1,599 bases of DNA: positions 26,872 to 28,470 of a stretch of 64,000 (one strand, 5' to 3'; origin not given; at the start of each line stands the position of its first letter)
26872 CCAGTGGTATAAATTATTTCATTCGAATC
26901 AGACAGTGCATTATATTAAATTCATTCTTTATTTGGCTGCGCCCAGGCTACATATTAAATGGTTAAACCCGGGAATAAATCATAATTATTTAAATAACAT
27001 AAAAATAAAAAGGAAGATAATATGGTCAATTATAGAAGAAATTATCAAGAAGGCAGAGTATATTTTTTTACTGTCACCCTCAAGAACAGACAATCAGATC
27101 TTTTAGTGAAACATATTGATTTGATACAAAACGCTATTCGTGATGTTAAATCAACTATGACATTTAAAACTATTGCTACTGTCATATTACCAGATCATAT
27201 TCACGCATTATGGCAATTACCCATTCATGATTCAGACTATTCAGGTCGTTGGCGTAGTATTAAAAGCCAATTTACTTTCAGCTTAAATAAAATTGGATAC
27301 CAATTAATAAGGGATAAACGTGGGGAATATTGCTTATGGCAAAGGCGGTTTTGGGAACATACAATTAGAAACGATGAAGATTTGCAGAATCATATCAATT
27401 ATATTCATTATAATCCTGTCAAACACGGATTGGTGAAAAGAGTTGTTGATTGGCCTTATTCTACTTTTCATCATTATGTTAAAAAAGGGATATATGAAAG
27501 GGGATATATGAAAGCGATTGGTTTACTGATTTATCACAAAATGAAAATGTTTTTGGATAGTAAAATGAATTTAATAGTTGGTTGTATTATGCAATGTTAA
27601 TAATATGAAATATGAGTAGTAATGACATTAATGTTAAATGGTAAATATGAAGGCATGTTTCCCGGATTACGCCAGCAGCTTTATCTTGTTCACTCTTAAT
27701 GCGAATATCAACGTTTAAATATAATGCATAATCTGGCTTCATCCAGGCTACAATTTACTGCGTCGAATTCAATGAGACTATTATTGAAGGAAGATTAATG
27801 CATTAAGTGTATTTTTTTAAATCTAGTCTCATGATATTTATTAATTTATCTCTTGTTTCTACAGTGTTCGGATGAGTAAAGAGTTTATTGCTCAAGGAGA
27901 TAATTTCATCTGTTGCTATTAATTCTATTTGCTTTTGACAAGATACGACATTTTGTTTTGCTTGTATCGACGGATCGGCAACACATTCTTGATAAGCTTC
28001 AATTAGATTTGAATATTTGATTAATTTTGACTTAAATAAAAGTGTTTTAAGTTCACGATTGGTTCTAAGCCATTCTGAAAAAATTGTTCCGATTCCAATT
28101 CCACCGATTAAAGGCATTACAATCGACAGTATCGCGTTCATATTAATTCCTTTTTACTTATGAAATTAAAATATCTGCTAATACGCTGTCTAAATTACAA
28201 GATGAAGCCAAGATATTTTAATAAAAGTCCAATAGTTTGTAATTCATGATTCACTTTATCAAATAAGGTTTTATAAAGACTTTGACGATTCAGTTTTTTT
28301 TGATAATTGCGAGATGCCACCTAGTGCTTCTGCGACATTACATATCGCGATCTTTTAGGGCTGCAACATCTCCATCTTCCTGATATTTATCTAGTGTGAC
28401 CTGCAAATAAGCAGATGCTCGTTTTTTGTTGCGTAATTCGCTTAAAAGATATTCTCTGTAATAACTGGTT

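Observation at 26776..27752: RAYT transposase gene bracketed by copies of the inverted-repeat element that saturates this window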

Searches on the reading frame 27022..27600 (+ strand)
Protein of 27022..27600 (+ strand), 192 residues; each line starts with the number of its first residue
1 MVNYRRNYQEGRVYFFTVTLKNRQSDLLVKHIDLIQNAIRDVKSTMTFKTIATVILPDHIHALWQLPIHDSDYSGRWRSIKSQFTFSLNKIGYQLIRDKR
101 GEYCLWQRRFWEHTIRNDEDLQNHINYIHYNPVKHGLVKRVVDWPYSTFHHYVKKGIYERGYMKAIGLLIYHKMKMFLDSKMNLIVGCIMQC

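Call 3: search_protein_families(library=pfam, proteins=[window:27022-27600:+], max_evalue=0.01)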
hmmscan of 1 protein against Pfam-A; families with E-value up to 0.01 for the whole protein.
window:27022-27600:+ (192 aa): 1 family
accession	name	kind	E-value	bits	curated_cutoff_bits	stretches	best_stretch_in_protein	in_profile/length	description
PF01797.21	Y1_Tnp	-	2.2e-06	28.2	23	1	16-130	9-120/121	Transposase IS200 like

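Call 4: search_protein_families(library=ncbifam, proteins=[window:27022-27600:+], max_evalue=0.01)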
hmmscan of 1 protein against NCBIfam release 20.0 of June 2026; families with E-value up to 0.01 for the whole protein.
window:27022-27600:+ (192 aa): 2 families
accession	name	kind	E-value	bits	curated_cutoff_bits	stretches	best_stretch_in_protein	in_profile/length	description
NF047646.1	REP_Tyr_transpos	equivalog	6.6e-56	188.3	80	1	3-147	1-146/146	REP-associated tyrosine transposase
NF033573.1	transpos_IS200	equivalog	0.0014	18.9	55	1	14-113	13-110/126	IS200/IS605 family transposase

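Call 9: find_homologous_proteins(query=window:27022-27600:+)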
Query window:27022-27600:+ (192 aa): 7986 proteins with E <= 0.001 among 8000 candidates; the best 120 are listed.
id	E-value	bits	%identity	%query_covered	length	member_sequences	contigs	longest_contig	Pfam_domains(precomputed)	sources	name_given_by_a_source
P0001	2.6e-129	447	100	100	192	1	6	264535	PF01797.22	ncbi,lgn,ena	-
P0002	2.4e-70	254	67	86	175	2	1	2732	-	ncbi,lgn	-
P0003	4.2e-67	244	67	84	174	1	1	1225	PF01797.22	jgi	jgi:putative transposase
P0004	2.5e-65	238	64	82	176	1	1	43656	PF01797.22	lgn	-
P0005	1.9e-64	235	66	82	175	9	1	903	PF01797.22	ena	-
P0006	3.8e-64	234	60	88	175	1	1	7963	-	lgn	-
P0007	2.0e-63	232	63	82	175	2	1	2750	PF01797.22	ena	-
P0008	4.1e-63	231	63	82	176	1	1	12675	PF01797.22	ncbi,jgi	jgi:putative transposase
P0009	4.3e-63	231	62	83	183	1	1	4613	PF01797.22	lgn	-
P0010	4.5e-63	231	62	82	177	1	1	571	-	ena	-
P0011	5.0e-63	231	61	82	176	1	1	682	PF01797.22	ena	-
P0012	7.3e-63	230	59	87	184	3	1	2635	PF01797.22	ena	-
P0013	1.5e-62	229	59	86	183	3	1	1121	-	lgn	-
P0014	2.1e-62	229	58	88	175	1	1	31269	PF01797.22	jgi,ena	-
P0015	2.4e-62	228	58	88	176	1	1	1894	-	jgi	jgi:putative transposase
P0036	1.5e-60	223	58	86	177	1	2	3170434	-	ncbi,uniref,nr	ncbi:Transposase and inactivated derivatives [Legionella beliardensis]|uniref:Transposase and inacti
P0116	5.9e-58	214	55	86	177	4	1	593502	PF01797.22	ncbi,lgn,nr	ncbi:TPA: transposase [Legionella pneumophila]|nr:transposase [Legionella pneumophila]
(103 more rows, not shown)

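Call 10: find_encoding_contigs(protein=window:27022-27600:+, flank=10000)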
Protein window:27022-27600:+ (192 aa): 13 contigs read that carry it; 4 places shown.
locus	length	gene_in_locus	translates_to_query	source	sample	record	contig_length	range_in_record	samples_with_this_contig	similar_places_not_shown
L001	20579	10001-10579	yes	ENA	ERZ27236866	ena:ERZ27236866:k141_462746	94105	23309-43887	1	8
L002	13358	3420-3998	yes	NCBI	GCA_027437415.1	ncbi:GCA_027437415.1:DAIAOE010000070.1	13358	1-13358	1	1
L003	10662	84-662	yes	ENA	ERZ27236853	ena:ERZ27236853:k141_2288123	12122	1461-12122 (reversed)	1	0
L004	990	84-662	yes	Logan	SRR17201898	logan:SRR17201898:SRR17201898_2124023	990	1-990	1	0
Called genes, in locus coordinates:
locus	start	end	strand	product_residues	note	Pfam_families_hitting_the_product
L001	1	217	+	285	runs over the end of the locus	-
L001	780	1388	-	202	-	-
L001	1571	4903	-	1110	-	-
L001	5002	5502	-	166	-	PF21982:RecX_HTH1 (faint), PF02631:RecX_HTH2, PF21981:RecX_HTH3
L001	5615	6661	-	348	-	PF00154:RecA_N, PF06745:ATPase (weak), PF08423:Rad51, PF27531:MT3502_N, PF21096:RecA_C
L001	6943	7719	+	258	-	PF08241:Methyltransf_11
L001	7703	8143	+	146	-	PF00075:RNase_H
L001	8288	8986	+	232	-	PF00929:RNase_T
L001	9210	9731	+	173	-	-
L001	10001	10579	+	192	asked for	PF01797:Y1_Tnp (weak)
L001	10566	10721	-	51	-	-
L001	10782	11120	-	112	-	-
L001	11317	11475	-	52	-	-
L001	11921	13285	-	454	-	PF07660:STN (weak), PF03958:Secretin_N, PF00263:Secretin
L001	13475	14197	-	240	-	PF00149:Metallophos, PF12850:Metallophos_2 (weak)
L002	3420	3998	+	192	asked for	PF01797:Y1_Tnp (weak)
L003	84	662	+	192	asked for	PF01797:Y1_Tnp (weak)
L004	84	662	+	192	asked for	PF01797:Y1_Tnp (weak)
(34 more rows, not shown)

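Call 15: list_cluster_members(proteins=[window:27022-27600:+, window:22636-23682:-, window:24724-25164:+])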
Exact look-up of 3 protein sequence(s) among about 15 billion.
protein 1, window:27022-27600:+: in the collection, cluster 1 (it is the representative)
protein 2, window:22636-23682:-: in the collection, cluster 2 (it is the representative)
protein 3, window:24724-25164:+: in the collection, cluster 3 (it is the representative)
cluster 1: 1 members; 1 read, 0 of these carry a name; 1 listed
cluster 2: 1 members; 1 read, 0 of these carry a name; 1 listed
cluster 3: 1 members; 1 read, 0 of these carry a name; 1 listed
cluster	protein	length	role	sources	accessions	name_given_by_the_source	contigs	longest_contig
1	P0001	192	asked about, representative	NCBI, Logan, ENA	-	-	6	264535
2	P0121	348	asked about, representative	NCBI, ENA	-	-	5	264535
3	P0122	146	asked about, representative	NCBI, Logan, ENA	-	-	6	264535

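Call 16: search_solved_structures(query=window:27022-27600:+, max_evalue=0.01, show_alignments=2)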
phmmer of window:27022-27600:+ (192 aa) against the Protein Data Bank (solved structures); distinct sequences matched with E-value up to 0.01: 1.
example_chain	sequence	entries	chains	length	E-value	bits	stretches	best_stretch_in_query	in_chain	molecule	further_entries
4er8_A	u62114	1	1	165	7.8e-43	149.9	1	2-159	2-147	TnpArep for protein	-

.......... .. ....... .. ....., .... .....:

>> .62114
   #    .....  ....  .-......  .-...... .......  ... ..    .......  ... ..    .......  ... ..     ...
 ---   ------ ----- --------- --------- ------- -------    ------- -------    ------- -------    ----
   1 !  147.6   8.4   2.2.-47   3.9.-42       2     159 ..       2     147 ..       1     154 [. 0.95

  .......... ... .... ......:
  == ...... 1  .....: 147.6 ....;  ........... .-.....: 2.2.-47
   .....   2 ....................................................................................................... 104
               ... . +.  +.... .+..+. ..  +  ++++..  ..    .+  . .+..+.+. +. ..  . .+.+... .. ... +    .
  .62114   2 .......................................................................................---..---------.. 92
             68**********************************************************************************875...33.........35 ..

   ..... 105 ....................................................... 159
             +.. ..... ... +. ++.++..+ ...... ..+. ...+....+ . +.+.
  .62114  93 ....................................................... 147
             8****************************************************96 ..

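Call 25: find_encoding_contigs(protein=P0004, flank=10000, max_places=2)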
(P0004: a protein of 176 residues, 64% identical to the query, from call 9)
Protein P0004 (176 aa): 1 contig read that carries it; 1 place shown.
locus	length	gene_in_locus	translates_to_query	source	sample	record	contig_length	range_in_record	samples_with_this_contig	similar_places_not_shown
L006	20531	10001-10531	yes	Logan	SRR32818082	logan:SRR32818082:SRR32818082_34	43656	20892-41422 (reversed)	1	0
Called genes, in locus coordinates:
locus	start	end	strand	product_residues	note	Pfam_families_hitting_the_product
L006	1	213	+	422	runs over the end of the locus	PF07690:MFS_1, PF00083:Sugar_tr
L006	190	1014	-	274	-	PF00348:polyprenyl_synt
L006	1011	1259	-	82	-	PF02609:Exonuc_VII_S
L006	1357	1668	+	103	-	PF00462:Glutaredoxin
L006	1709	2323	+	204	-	PF08534:Redoxin, PF00578:AhpC-TSA, PF10417:1-cysPrx_C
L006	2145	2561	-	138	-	-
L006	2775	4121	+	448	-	-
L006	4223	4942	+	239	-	PF03741:TerC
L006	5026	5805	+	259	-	PF08478:POTRA_1, PF03799:FtsQ_DivIB_C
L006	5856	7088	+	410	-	PF14450:FtsA, PF02491:SHS2_FTSA, PF06723:MreB_Mbl, PF06277:EutA (weak), PF14450:FtsA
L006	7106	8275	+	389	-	PF00091:Tubulin, PF12327:FtsZ_C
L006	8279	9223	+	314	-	PF03331:LpxC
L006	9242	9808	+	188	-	-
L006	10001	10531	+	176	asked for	PF01797:Y1_Tnp (weak)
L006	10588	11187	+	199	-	-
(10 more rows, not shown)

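Call 26: find_encoding_contigs(protein=P0036, flank=10000, max_places=2)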
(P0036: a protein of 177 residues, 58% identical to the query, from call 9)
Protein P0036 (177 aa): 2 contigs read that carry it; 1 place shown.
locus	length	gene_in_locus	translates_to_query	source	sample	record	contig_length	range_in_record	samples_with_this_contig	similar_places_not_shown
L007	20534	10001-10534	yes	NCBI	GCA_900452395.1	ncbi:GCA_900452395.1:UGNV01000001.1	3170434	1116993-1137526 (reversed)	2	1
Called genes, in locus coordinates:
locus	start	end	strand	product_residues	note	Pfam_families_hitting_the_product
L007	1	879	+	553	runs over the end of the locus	PF03403:PAF-AH_p_II (faint)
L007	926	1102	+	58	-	-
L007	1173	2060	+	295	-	-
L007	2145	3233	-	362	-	PF02274:ADI (faint), PF19420:DDAH_eukar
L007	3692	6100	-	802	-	-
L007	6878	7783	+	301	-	PF03631:Virul_fac_BrkB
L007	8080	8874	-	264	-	-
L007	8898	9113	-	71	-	PF19315:MC_hydratase (weak)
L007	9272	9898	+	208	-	-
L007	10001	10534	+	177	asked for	-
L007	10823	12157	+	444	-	PF06965:Na_H_antiport_1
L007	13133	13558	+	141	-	PF00436:SSB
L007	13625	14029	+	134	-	PF07275:ArdA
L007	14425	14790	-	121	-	-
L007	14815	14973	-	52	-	-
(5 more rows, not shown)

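Call 27: find_encoding_contigs(protein=P0002, flank=10000, max_places=2)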
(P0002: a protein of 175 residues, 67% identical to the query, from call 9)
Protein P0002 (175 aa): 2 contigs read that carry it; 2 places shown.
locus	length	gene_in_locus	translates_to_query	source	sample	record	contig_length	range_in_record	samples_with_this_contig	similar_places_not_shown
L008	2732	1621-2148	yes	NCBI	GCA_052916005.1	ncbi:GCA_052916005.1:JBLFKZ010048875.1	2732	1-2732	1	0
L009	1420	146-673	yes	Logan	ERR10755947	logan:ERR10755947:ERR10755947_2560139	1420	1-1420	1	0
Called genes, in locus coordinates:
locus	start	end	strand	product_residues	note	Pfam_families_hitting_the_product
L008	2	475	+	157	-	?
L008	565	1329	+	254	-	-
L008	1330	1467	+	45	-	-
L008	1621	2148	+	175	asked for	-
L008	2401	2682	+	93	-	-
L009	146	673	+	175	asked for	-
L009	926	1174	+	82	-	-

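Call 30: find_homologous_proteins(query=P0121, max_evalue=1e-50)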
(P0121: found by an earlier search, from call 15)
Query P0121 (348 aa): 8000 proteins with E <= 1e-50 among 8000 candidates; the best 120 are listed.
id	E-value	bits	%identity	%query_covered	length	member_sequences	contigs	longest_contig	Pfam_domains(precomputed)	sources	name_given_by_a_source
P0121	1.9e-219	745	100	100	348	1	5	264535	PF06745.20,PF08423.18,PF00154.28,PF21096.3,PF27531.1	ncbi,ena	-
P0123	9.0e-214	727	98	100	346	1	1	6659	PF06745.20,PF08423.18,PF00154.28,PF21096.3,PF27531.1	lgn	-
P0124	2.5e-209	712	95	100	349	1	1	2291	PF06745.20,PF08423.18,PF00154.28,PF21096.3,PF27531.1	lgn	-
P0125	5.8e-209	711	95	100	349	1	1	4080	PF06745.20,PF08423.18,PF00154.28,PF21096.3,PF27531.1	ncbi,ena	-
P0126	9.5e-208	707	95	100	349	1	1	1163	PF06745.20,PF08423.18,PF00154.28,PF21096.3,PF27531.1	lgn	-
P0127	1.3e-205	700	94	99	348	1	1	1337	PF06745.20,PF08423.18,PF00154.28,PF21096.3,PF01637.25,PF27531.1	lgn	-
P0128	3.1e-205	699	94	100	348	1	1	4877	PF06745.20,PF08423.18,PF00154.28,PF21096.3,PF27531.1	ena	-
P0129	7.9e-202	688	92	99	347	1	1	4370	PF06745.20,PF08423.18,PF00154.28,PF21096.3,PF27531.1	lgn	-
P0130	5.9e-195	665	90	97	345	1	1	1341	PF06745.20,PF08423.18,PF00154.28,PF21096.3,PF01637.25,PF27531.1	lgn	-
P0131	2.0e-193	660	90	97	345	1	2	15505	PF06745.20,PF08423.18,PF00154.28,PF21096.3,PF27531.1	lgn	-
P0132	1.4e-176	605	85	94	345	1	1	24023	PF06745.20,PF08423.18,PF00154.28,PF21096.3,PF27531.1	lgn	-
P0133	6.9e-176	602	82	98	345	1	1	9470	PF06745.20,PF08423.18,PF00154.28,PF21096.3,PF01637.25,PF27531.1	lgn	-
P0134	3.1e-175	600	84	94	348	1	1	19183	PF06745.20,PF08423.18,PF00154.28,PF21096.3,PF01637.25,PF27531.1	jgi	jgi:recombination protein RecA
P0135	4.1e-175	600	81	98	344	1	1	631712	PF06745.20,PF08423.18,PF00154.28,PF21096.3,PF01637.25,PF27531.1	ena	-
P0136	1.9e-174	598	82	98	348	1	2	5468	PF06745.20,PF08423.18,PF00154.28,PF21096.3,PF27531.1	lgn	-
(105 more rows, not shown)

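Call 42: find_encoding_contigs(protein=P0006, flank=5000, max_places=1)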
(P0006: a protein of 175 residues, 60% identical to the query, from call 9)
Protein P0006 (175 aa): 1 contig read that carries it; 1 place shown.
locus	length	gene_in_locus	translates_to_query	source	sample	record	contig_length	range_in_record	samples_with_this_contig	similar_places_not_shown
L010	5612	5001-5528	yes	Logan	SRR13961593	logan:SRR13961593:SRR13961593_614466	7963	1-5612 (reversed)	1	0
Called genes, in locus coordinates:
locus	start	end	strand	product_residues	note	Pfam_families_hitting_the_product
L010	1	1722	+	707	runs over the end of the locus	PF01966:HD, PF13328:HD_4, PF04607:RelA_SpoT, PF02824:TGS, PF19296:RelA_AH, PF28438:RelA_RIS, PF01842:ACT (weak), PF13291:ACT_4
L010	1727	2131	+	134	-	PF01042:Ribonuc_L-PSP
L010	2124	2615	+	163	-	PF13650:Asp_protease_2, PF13975:gag-asp_proteas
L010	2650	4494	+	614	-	PF00005:ABC_tran, PF03193:RsgA_GTPase (faint), PF13175:AAA_15 (faint), PF13304:AAA_21 (weak), PF12848:ABC_tran_Xtn, PF00005:ABC_tran, PF02463:SMC_N (weak), PF16326:ABC_tran_CTD, +5 more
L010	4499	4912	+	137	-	-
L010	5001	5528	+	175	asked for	-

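Call 43: find_encoding_contigs(protein=P0003, flank=5000, max_places=1)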
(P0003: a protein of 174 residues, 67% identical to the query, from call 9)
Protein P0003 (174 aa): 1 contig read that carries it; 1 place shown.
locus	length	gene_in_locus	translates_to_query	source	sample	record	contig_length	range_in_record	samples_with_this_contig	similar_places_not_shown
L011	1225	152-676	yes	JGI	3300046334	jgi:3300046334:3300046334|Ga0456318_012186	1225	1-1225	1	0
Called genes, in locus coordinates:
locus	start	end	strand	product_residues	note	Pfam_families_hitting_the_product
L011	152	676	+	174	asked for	PF01797:Y1_Tnp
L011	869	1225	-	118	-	?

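Call 44: find_encoding_contigs(protein=P0116, flank=5000, max_places=1)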
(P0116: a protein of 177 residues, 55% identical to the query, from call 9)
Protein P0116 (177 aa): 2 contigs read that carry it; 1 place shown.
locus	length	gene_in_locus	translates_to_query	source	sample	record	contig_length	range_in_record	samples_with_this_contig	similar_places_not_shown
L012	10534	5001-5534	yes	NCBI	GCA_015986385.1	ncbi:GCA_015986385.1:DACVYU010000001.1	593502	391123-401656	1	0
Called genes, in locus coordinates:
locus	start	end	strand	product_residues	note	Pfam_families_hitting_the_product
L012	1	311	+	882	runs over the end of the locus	-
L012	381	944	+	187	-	PF07238:PilZ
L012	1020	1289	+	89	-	PF04362:Iron_traffic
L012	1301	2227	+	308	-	PF04227:Indigoidine_A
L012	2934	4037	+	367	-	PF00069:Pkinase, PF19974:TCAD9 (weak)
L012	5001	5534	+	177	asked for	PF01797:Y1_Tnp (weak)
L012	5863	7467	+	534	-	PF00512:HisKA, PF02518:HATPase_c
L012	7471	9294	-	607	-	PF00023:Ank (faint), PF12796:Ank_2 (weak), PF13637:Ank_4 (weak)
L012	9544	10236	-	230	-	PF00072:Response_reg, PF00486:Trans_reg_C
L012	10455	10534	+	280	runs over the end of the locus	-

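Call 60: find_encoding_contigs(protein=P0123, flank=7000, max_places=2)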
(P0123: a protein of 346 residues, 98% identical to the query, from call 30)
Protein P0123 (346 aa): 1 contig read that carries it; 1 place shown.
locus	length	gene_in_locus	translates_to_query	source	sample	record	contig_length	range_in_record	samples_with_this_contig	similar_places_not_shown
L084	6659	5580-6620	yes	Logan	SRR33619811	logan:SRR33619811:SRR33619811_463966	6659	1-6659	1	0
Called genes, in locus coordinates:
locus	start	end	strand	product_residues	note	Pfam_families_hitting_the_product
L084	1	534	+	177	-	?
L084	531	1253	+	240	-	PF00149:Metallophos, PF12850:Metallophos_2 (faint)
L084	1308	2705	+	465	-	PF07660:STN (weak), PF03958:Secretin_N, PF00263:Secretin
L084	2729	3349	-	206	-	-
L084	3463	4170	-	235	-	PF00929:RNase_T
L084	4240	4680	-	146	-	PF00075:RNase_H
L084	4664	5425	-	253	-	PF13489:Methyltransf_23 (weak), PF08241:Methyltransf_11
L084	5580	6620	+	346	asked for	PF00154:RecA_N, PF06745:ATPase (weak), PF08423:Rad51, PF27531:MT3502_N, PF21096:RecA_C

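Call 61: find_encoding_contigs(protein=P0128, flank=7000, max_places=2)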
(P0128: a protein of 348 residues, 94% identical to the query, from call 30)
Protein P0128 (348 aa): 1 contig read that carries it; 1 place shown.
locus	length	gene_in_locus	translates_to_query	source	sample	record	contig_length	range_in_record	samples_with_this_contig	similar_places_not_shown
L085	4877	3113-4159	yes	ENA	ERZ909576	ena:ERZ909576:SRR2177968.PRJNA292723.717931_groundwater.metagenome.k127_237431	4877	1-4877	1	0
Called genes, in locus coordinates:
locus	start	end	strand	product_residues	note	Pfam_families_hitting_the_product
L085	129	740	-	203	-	-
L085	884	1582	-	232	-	PF00929:RNase_T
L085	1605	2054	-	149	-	PF00075:RNase_H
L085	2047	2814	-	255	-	PF13489:Methyltransf_23 (weak), PF08241:Methyltransf_11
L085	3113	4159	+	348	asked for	PF00154:RecA_N, PF06745:ATPase (weak), PF08423:Rad51, PF27531:MT3502_N, PF21096:RecA_C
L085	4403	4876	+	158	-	?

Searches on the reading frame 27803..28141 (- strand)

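Call 66: search_protein_families(library=pfam, proteins=[window:27803-28141:-], max_evalue=0.1)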
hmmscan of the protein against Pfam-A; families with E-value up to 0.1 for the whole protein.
window:27803-28141:- (112 aa): 2 families
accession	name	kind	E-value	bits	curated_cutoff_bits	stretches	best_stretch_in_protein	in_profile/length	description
PF19370.4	DUF5945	-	0.042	14.8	24.2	1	42-75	73-106/130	Family of unknown function (DUF5945)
PF05044.18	HPD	-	0.055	13.8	25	1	37-111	39-114/154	Homeo-prospero domain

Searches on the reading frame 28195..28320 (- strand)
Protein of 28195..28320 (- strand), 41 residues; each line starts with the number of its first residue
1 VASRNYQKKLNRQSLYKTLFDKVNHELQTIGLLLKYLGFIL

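Call 66: search_protein_families(library=pfam, proteins=[window:28195-28320:-], max_evalue=0.1)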
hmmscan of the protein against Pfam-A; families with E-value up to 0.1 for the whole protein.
window:28195-28320:- (41 aa): 1 family
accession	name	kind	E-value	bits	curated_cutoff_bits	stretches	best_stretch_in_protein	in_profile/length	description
PF21716.3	dnstrm_HI1420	-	0.0074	16.6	27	1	7-39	52-84/90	Probable addiction module antidote protein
